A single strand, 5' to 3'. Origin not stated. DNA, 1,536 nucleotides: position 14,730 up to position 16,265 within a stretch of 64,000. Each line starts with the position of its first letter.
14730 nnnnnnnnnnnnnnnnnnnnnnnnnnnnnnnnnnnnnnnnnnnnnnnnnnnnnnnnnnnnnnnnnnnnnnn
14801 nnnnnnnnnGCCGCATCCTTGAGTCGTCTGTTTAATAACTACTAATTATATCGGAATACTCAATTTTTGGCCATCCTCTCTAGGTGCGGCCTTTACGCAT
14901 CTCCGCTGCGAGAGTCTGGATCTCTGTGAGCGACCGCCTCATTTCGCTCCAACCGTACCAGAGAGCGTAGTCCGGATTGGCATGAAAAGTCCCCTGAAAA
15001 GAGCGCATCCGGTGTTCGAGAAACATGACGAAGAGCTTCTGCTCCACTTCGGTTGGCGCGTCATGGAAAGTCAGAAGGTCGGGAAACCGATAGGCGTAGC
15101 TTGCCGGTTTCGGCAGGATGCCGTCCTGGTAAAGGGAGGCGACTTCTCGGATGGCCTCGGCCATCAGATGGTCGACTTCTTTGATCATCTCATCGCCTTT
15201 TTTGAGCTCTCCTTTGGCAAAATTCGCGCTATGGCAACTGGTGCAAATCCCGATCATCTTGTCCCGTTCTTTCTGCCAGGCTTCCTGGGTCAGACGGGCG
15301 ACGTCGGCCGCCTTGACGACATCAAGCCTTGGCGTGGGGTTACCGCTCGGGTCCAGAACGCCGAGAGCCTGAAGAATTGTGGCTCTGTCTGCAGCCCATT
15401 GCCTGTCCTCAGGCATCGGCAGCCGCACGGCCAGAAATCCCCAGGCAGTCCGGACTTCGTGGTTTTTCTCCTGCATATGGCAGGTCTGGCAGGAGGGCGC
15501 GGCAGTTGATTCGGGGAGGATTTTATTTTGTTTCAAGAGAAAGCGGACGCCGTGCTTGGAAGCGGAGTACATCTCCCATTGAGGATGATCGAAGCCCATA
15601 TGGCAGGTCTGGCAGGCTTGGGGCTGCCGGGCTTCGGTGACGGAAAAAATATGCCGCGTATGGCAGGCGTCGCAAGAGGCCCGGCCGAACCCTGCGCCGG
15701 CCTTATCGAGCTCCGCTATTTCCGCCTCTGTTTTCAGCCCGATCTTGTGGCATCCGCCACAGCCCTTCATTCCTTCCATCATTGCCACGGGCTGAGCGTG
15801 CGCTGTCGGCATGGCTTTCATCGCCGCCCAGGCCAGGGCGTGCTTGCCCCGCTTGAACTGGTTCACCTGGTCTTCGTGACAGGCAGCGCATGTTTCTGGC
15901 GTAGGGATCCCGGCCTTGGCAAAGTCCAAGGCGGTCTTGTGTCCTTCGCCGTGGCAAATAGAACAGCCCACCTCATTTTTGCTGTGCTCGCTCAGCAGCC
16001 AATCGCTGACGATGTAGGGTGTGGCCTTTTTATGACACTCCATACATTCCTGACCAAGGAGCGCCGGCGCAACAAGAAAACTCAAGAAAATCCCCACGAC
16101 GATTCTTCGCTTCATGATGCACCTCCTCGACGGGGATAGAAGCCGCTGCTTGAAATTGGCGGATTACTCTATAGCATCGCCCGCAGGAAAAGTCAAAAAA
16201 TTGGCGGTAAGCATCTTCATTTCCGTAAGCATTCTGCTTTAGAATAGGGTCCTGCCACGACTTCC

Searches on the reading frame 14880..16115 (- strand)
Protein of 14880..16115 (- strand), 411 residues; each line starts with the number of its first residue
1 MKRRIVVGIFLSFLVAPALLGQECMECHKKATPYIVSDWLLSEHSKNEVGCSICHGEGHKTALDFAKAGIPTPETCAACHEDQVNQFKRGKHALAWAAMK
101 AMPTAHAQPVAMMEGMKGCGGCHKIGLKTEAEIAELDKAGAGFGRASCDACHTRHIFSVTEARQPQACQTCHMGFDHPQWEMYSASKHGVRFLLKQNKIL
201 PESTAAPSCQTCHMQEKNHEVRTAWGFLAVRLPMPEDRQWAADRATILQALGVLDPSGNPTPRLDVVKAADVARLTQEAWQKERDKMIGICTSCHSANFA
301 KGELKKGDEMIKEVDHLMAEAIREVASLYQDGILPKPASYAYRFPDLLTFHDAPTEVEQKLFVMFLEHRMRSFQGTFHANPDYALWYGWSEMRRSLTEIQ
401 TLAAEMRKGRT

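Call 4: search_protein_families(library=pfam, proteins=[window:14880-16115:-], max_evalue=0.01)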
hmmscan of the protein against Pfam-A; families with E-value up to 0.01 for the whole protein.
window:14880-16115:- (411 aa): 5 families
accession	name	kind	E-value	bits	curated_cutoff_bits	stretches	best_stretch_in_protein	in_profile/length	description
PF13447.11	Multi-haem_cyto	-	3.6e-28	99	21.9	2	47-217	1-177/269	Seven times multi-haem cytochrome CxxCH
PF13435.11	Cytochrome_C554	-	4.1e-12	47.3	20.8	1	75-153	1-84/84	Cytochrome c554 and c-prime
PF14522.11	Cytochrome_C7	-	1.3e-08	35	24.8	0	21-81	13-67/67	Cytochrome c7 and related cytochrome c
PF14537.11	Cytochrom_c3_2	-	2.2e-08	34.9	25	1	44-125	2-66/79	Cytochrome c3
PF09699.15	Paired_CXXCH_1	-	6.9e-08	32.5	20.6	1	146-174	7-38/41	Doubled CXXCH motif (Paired_CXXCH_1)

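Call 16: search_solved_structures(query=window:14880-16115:-, max_evalue=1)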
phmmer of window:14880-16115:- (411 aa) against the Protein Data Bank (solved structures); distinct sequences matched with E-value up to 1: 8.
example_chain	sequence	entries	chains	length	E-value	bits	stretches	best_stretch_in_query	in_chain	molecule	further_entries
6h5l_A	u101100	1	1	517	5.3e-34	121.2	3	28-218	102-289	Similar to hydroxylamine oxidoreductase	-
4fas_A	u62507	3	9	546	1.9e-24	89.7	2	44-217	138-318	Hydroxylamine oxidoreductase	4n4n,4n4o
1fgj_A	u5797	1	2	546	1.9e-24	89.7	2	44-217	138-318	HYDROXYLAMINE OXIDOREDUCTASE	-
6m0p_A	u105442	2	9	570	2.1e-24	89.6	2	44-217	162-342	Aerobic hydroxylamine oxidoreductase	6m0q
6t5e_A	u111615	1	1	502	3.8e-24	88.7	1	21-222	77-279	Hydroxylamine oxidoreductase-like protein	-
6hif_G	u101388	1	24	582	4.4e-24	88.5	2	22-224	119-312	Hydrazine dehydrogenase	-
4n4j_A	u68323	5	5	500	7.4e-24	87.7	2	21-221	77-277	hydroxylamine oxidoreductase | Similar to hydroxylamine oxidoreductase hao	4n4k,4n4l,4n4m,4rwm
4qo5_A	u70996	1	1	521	8.9e-21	77.6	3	146-215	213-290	Hypothetical multiheme protein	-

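Call 44: search_protein_families(library=ncbifam, proteins=[window:14880-16115:-], max_evalue=0.001)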
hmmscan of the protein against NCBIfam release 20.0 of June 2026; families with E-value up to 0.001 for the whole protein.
window:14880-16115:- (411 aa): 5 families
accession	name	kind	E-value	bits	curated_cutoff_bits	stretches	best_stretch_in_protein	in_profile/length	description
NF052343.1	hydrazine_HDH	equivalog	1.5e-26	92.9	900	2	22-223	117-309/564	hydrazine dehydrogenase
TIGR03508.1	decahem_SO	subfamily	1.4e-12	47.6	192.2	1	22-101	71-146/258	DmsE family decaheme c-type cytochrome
TIGR03153.1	cytochr_NrfH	equivalog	7.2e-07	29.3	134.2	1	71-177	26-138/138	cytochrome c nitrite reductase small subunit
NF041198.1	UshA_like_PCGU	equivalog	5.6e-06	25.2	275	1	74-173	409-509/519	UshA-like (seleno)protein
NF041028.1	decahem_GSU2203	exception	3.2e-05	23.3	325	1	24-90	104-165/317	GSU2203 family decaheme c-type cytochrome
